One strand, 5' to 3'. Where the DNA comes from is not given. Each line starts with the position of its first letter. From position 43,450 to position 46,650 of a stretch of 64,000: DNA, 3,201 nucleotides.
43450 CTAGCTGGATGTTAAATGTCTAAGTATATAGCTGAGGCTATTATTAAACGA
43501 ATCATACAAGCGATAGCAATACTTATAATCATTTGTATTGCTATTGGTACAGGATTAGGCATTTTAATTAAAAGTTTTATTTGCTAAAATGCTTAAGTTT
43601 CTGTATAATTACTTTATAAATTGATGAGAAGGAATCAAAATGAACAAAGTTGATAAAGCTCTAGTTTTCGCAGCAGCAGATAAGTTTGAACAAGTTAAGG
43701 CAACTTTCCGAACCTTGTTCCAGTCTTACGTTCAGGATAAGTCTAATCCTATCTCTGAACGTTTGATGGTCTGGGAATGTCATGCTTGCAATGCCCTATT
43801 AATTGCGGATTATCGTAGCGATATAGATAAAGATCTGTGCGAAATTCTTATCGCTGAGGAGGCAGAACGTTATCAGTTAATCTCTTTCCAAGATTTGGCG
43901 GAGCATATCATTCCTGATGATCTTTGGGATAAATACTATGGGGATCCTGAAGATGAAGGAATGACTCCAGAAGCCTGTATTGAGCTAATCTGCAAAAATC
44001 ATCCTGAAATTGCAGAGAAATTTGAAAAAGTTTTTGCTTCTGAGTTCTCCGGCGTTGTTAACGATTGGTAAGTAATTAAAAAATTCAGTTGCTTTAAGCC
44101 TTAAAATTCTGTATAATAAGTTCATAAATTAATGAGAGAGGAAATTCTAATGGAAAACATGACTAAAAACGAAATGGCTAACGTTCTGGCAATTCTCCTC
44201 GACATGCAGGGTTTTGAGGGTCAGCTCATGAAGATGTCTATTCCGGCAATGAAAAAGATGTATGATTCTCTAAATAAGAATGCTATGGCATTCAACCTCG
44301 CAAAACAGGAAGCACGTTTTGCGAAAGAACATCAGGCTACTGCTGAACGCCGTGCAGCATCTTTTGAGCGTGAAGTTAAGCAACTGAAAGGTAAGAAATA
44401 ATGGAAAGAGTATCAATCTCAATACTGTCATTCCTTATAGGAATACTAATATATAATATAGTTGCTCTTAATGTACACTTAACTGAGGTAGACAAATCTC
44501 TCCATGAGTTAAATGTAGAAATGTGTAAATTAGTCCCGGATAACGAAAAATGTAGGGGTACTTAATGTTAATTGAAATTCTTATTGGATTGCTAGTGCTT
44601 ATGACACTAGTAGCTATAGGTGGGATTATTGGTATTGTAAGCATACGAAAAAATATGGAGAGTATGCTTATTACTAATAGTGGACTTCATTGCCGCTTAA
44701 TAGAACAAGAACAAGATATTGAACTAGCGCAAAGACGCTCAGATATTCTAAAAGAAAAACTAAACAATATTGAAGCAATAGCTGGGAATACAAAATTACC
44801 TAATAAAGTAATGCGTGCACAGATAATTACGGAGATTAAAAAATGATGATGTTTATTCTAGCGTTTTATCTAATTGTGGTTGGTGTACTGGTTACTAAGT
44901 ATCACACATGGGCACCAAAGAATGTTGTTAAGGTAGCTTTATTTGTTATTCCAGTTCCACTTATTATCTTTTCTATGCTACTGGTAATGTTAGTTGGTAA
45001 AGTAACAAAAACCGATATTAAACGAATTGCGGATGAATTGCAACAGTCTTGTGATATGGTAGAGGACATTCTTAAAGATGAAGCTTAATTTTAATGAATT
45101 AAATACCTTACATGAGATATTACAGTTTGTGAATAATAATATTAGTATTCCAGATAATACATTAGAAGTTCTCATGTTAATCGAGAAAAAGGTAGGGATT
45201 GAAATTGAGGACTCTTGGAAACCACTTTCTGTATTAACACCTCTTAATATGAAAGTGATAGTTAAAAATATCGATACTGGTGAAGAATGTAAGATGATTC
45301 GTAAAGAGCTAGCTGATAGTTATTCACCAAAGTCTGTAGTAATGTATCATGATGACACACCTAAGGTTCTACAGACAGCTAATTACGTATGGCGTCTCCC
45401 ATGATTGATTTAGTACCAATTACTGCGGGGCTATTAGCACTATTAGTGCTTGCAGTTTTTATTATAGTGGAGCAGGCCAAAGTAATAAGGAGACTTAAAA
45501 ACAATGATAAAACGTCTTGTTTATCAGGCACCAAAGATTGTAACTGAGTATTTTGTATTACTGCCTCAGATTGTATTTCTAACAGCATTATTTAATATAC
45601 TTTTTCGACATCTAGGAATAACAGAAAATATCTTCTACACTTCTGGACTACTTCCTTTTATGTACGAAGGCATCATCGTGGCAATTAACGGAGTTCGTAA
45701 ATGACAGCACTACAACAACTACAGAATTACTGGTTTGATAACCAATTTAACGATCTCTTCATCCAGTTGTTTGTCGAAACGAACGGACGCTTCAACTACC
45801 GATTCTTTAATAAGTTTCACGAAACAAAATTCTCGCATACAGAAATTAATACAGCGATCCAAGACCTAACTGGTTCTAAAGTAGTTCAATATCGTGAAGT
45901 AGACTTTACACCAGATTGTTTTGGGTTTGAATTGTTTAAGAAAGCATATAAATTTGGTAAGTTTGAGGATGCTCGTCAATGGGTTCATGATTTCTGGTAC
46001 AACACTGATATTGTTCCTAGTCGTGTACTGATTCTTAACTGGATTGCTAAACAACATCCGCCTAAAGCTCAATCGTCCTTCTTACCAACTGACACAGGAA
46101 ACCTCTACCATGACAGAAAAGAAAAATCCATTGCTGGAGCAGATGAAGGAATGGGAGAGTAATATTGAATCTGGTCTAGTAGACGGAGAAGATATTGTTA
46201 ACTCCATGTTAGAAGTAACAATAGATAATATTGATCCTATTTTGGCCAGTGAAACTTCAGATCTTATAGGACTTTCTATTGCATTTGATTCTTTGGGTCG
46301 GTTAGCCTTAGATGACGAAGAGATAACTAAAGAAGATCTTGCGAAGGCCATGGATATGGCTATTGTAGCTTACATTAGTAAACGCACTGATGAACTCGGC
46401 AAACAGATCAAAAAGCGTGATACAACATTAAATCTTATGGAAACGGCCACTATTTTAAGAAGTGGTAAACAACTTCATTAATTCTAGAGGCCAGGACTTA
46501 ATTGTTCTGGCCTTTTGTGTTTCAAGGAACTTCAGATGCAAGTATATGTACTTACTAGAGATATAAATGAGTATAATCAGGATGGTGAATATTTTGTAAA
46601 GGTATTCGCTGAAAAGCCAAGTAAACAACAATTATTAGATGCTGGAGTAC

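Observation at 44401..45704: Run of at least six consecutive small membrane-protein genes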

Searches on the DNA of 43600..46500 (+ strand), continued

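Call 15: get_annotated_region(hit=H62, flank=900)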
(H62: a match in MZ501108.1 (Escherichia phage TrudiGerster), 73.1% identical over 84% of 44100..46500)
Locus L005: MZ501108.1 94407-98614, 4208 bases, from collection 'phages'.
description: Escherichia phage TrudiGerster, complete genome.
organism: Escherichia phage TrudiGerster (NCBI taxid 2851991)
taxonomy: Viruses; Duplodnaviria; Heunggongvirae; Uroviricota; Caudoviricetes; Demerecviridae; Markadamsvirinae; Epseptimavirus
host: Escherichia coli K-12; source: dirty pond water; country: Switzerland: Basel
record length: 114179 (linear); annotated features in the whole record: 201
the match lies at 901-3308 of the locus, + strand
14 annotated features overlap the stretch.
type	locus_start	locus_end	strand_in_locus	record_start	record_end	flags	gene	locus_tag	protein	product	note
CDS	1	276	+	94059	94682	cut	-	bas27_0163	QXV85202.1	serine/threonine phosphatase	-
CDS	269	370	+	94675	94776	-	-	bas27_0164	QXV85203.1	hypothetical protein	-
CDS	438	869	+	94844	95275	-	-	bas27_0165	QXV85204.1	hypothetical protein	-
CDS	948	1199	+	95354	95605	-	-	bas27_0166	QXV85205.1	hypothetical protein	-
CDS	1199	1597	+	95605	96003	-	-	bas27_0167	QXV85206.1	hypothetical protein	-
CDS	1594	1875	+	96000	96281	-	-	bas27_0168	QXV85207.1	hypothetical protein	-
CDS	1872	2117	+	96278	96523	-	-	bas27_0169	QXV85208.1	hypothetical protein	-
CDS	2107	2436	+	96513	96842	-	-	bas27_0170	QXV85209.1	hypothetical protein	-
CDS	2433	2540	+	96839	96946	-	-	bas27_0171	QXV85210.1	hypothetical protein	-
CDS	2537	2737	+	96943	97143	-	-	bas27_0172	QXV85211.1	hypothetical protein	-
CDS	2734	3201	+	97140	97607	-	-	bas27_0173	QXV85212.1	hypothetical protein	-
CDS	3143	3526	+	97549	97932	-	-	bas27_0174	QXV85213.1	hypothetical protein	-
CDS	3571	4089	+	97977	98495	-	-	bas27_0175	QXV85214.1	hypothetical protein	-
CDS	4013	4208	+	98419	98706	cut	-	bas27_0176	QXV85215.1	hypothetical protein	-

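Call 16: get_annotated_region(hit=H34, flank=600)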
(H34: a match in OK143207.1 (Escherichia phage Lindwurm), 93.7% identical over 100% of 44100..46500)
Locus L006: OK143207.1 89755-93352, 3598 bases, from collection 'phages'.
description: Escherichia phage Lindwurm, complete genome.
organism: Escherichia phage Lindwurm (NCBI taxid 2872674)
taxonomy: Viruses; Duplodnaviria; Heunggongvirae; Uroviricota; Caudoviricetes; Demerecviridae; Markadamsvirinae; Tequintavirus
host: -; source: -; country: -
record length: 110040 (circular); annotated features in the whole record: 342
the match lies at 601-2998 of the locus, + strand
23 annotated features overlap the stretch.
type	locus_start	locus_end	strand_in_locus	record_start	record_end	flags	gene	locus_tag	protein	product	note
regulatory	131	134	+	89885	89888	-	-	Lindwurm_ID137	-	ribosome_binding_site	-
CDS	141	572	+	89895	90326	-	-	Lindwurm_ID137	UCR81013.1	hypothetical protein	-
regulatory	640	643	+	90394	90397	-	-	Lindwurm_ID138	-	ribosome_binding_site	-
CDS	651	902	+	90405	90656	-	-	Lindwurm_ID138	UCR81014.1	hypothetical protein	-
regulatory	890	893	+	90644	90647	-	-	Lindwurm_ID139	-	ribosome_binding_site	-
CDS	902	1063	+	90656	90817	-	-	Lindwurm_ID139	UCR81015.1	hypothetical protein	-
regulatory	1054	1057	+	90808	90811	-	-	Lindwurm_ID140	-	ribosome_binding_site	-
CDS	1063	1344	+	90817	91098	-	-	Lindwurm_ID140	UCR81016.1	hypothetical protein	-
regulatory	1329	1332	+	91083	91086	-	-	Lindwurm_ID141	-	ribosome_binding_site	-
CDS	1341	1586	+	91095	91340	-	-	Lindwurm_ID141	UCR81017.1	hypothetical protein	-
regulatory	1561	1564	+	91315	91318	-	-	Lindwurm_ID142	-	ribosome_binding_site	-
CDS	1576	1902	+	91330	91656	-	-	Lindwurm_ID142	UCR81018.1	hypothetical protein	-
regulatory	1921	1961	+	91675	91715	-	-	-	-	terminator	-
regulatory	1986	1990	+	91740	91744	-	-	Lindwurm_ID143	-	ribosome_binding_site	-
CDS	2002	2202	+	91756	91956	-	-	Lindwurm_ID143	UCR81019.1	hypothetical protein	-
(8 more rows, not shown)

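Call 18: get_annotated_region(hit=H38, flank=600)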
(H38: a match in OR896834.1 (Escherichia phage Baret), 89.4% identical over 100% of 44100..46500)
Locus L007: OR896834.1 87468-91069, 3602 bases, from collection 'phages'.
description: Escherichia phage Baret, complete genome.
organism: Escherichia phage Baret (NCBI taxid 3098283)
taxonomy: Viruses; Duplodnaviria; Heunggongvirae; Uroviricota; Caudoviricetes; Demerecviridae; Markadamsvirinae; Tequintavirus
host: Escherichia coli; source: freshwater biome [ENVO:00000873]; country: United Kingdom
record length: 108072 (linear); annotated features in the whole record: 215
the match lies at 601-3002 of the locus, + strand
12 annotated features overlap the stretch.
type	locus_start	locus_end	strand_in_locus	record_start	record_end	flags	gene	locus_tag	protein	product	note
CDS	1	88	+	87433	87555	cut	-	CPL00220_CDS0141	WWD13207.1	hypothetical protein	-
CDS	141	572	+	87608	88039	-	-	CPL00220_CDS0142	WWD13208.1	hypothetical protein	-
CDS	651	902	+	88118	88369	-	-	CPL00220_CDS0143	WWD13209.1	hypothetical protein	-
CDS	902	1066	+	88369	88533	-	-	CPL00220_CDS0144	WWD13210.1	hypothetical protein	-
CDS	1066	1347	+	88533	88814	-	-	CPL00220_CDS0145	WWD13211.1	hypothetical protein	-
CDS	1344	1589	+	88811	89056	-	-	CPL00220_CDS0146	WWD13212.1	hypothetical protein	-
CDS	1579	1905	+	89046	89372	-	-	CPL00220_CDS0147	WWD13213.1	hypothetical protein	-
CDS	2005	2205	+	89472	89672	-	-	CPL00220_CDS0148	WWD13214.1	hypothetical protein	-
CDS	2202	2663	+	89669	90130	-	-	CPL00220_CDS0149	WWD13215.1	hypothetical protein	-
CDS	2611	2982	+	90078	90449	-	-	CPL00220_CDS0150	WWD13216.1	hypothetical protein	-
CDS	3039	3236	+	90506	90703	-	-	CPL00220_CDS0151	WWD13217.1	hypothetical protein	-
CDS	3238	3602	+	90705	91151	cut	-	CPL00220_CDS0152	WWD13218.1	hypothetical protein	-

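Call 19: get_annotated_region(hit=H48, flank=600)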
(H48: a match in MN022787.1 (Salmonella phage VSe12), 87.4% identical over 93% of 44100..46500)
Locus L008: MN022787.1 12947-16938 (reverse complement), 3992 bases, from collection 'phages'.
description: Salmonella phage VSe12, complete genome.
organism: Salmonella phage VSe12 (NCBI taxid 2847284)
taxonomy: Viruses; Duplodnaviria; Heunggongvirae; Uroviricota; Caudoviricetes; Demerecviridae; Markadamsvirinae; Tequintavirus; Tequintavirus VSe12
host: Salmonella enterica subsp. enterica serovar Enteritidis; source: sewage; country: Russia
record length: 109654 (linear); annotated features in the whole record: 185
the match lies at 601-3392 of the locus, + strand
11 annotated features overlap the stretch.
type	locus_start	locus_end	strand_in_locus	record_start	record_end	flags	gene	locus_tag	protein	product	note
CDS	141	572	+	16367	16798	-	-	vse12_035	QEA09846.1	hypothetical protein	-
CDS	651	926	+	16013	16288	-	-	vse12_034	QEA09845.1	hypothetical protein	-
CDS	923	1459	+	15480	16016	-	-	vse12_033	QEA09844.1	HNH homing endonuclease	-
CDS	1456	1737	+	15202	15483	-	-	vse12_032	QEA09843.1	hypothetical protein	-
CDS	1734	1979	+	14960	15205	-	-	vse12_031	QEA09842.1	hypothetical protein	-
CDS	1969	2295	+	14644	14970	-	-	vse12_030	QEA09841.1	hypothetical protein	-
CDS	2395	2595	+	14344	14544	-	-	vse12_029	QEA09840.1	hypothetical protein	-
CDS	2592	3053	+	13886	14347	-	-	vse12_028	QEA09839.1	hypothetical protein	-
CDS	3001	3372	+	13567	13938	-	-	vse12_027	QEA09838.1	hypothetical protein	-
CDS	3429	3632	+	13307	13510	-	-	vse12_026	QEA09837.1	hypothetical protein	-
CDS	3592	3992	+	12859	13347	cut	-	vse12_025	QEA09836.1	hypothetical protein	-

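Call 20: get_annotated_region(hit=H55, flank=900)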
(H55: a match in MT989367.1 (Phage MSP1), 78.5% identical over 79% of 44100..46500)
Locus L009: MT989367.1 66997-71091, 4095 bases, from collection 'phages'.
description: Phage MSP1, complete genome.
organism: Phage MSP1 (NCBI taxid 2801538)
taxonomy: Viruses
host: -; source: -; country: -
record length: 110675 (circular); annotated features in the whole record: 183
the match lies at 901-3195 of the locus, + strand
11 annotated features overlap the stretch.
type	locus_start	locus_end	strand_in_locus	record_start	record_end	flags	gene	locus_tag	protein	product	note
CDS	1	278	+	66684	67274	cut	-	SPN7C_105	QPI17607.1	phosphoesterase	-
CDS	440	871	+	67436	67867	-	-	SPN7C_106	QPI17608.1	hypothetical protein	-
CDS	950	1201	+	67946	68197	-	-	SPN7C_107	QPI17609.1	hypothetical protein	-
CDS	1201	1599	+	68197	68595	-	-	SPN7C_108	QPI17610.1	hypothetical protein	-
CDS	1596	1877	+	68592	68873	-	-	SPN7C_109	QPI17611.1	hypothetical protein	-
CDS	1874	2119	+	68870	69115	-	-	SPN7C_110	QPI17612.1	hypothetical protein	-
CDS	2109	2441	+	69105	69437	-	-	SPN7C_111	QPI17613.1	hypothetical protein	-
CDS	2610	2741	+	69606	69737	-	-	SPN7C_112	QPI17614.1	hypothetical protein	-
CDS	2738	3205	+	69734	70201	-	-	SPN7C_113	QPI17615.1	hypothetical protein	-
CDS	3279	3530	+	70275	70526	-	-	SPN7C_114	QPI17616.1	capsid and scaffold protein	-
CDS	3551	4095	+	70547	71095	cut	-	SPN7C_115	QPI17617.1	hypothetical protein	-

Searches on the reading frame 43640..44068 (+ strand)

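Call 8: search_protein_families(library=phrogs, proteins=[window:43640-44068:+], max_evalue=0.01)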
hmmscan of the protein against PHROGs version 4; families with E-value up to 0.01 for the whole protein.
window:43640-44068:+ (143 aa): 1 family
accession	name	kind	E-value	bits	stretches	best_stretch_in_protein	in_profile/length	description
phrog_4979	-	unknown function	1.4e-84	282.4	1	1-143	1-143/143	-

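Call 9: search_protein_families(library=pfam, proteins=[window:43640-44068:+], max_evalue=1)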
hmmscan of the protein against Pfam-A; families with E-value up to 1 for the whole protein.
window:43640-44068:+ (143 aa): 1 family
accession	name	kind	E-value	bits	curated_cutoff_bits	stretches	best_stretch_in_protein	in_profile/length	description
PF22885.1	DUF7020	-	7.3e-45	152.9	25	1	14-143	1-131/131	Domain of unknown function (DUF7020)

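Call 33: search_protein_families(library=padloc, proteins=[window:43640-44068:+], max_evalue=1)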
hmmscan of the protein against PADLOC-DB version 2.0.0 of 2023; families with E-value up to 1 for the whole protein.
window:43640-44068:+ (143 aa): 0 families

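Call 34: search_protein_families(library=ncbifam, proteins=[window:43640-44068:+], max_evalue=1)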
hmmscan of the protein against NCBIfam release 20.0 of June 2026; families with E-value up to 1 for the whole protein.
window:43640-44068:+ (143 aa): 1 family
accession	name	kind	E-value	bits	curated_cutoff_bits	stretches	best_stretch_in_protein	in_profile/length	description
NF041165.1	ZFX_Thplmales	equivalog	0.061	13.6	280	1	18-52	100-133/144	zinc-containing ferredoxin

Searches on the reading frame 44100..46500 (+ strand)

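Call 80: search_protein_families(library=pfam, proteins=[L005:1199-1594:+], max_evalue=0.5)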
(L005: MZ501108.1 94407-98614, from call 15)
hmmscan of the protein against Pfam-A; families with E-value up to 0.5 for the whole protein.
L005:1199-1594:+ (132 aa): 5 families
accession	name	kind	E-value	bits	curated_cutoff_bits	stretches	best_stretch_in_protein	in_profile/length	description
PF03791.18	KNOX2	-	0.00086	19.2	27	1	91-115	24-48/48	KNOX2 domain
PF01231.23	IDO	-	0.0099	15.1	26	1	83-125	186-228/412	Indoleamine 2,3-dioxygenase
PF11867.13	T1RH-like_C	-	0.013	15.4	26.8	1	33-120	168-250/329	Type I restriction enzyme HindI endonuclease subunit-like, C-terminal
PF10475.15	Vps54_N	-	0.016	15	27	0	81-126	108-153/291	Vacuolar-sorting protein 54, of GARP complex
PF04822.18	Takusan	-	0.18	12.1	28.1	1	27-100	8-84/85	Takusan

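Call 82: search_dna_similar(query=L005:1199-1594:+, collection=phages, mode=protein, rows=spread, max_rows=20, max_evalue=0.1)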
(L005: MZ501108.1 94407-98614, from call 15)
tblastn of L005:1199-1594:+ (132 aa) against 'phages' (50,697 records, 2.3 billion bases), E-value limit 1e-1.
Records with a match: 199; places in all: 199; records where one place covers at least 80% of the query: 199.
Best place of each record, by identity: >=99% 2; 95-99% 1; 90-95% 54; 80-90% 4; 60-80% 1; <60% 137.
By first word of the organism name: Salmonella 141; Escherichia 44; Bacteriophage 5; Phage 4; Yersinia 2; Klebsiella 1; Obesumbacterium 1; Campylobacter 1.
By host as written in the record: Salmonella enterica subsp. enterica serovar Enteritidis PT1 24; - 19; Salmonella sp. 14; Escherichia coli 14; Salmonella enterica subsp. enterica 13; Escherichia coli K-12 10; Salmonella enterica subsp. enterica serovar Typhimurium 10; Salmonella enterica subsp. enterica serovar Enteritidis 9; and 52 more.
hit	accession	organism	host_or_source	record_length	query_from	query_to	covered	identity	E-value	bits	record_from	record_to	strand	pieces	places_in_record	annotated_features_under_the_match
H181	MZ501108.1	Escherichia phage TrudiGerster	Escherichia coli K-12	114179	1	132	100%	100.0%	5e-83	270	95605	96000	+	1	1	hypothetical protein (x3)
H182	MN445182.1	Salmonella phage vB_SalS_SA001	Salmonella enterica subsp. enterica ...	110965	1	132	100%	90.9%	5e-76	249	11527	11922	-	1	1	hypothetical protein (x3)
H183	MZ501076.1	Escherichia phage IrmaTschudi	Escherichia coli K-12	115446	1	132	100%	90.9%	2e-75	248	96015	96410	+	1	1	hypothetical protein (x3)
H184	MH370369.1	Salmonella phage S116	Salmonella enterica serotype ...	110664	1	132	100%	90.2%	5e-75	246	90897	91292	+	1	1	hypothetical protein (x3)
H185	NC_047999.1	Salmonella phage SH9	Salmonella enterica subsp. enterica ...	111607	1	132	100%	90.2%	5e-75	246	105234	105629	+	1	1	hypothetical protein (x3)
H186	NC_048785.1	Salmonella phage SE24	Salmonella sp.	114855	1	132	100%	90.2%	5e-75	246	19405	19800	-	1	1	hypothetical protein (x3)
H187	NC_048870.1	Salmonella phage bastian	Salmonella enterica subsp. enterica ...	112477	1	131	99%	59.1%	1e-43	157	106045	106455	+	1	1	hypothetical protein | putative protein 2C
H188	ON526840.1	Salmonella phage GRNsp8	Salmonella sp.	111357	1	131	99%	56.5%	2e-37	139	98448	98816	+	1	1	hypothetical protein (x2)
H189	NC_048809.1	Salmonella phage 2-3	Salmonella enterica subsp. enterica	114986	1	131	99%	56.5%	2e-37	139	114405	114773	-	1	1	hypothetical protein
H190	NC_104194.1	Salmonella phage JNwz02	Salmonella sp. 2089b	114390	1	131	99%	55.7%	5e-37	138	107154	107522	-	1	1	hypothetical protein (x2)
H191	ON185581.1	Escherichia phage EC104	Escherichia coli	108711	1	130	98%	53.6%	6e-39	144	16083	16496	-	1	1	hypothetical protein (x2)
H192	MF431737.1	Escherichia phage saus132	pork sausage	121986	1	130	98%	53.3%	1e-38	143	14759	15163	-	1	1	hypothetical protein (x2)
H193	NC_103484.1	Salmonella phage SP_Thor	Salmonella sp. sym26ys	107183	1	130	98%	53.3%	2e-38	142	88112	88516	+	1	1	hypothetical protein (x2)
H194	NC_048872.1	Salmonella phage atrejo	Salmonella enterica subsp. enterica ...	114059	1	130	98%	53.3%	2e-38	142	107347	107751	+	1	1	hypothetical protein | putative protein 2C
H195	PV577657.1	Escherichia phage vB_EcoS_MM-1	Escherichia coli K-12 (substrain W3110)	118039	1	130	98%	52.9%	2e-38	142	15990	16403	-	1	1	hypothetical protein (x2)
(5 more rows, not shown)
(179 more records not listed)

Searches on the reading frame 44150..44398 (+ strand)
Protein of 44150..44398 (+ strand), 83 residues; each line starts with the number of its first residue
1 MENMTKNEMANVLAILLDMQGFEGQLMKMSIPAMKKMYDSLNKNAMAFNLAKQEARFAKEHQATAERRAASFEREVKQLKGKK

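Call 8: search_protein_families(library=phrogs, proteins=[window:44150-44398:+], max_evalue=0.01)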
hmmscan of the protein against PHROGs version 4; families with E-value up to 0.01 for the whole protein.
window:44150-44398:+ (83 aa): 2 families
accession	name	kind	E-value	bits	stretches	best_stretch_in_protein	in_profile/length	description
phrog_3880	-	unknown function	1.6e-42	144.4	1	1-83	10-92/92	-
phrog_6352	-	unknown function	0.0021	19.1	1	20-71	9-57/71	-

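Call 9: search_protein_families(library=pfam, proteins=[window:44150-44398:+], max_evalue=1)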
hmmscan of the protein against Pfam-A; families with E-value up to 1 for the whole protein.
window:44150-44398:+ (83 aa): 1 family
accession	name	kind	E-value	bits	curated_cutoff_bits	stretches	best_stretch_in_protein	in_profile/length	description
PF23804.1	DUF7179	-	7.5e-36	122.5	27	1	2-83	9-90/90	Family of unknown function (DUF7179)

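Call 33: search_protein_families(library=padloc, proteins=[window:44150-44398:+], max_evalue=1)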
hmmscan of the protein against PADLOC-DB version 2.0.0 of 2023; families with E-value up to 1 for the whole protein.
window:44150-44398:+ (83 aa): 0 families

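Call 34: search_protein_families(library=ncbifam, proteins=[window:44150-44398:+], max_evalue=1)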
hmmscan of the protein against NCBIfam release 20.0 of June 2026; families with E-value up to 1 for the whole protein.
window:44150-44398:+ (83 aa): 0 families
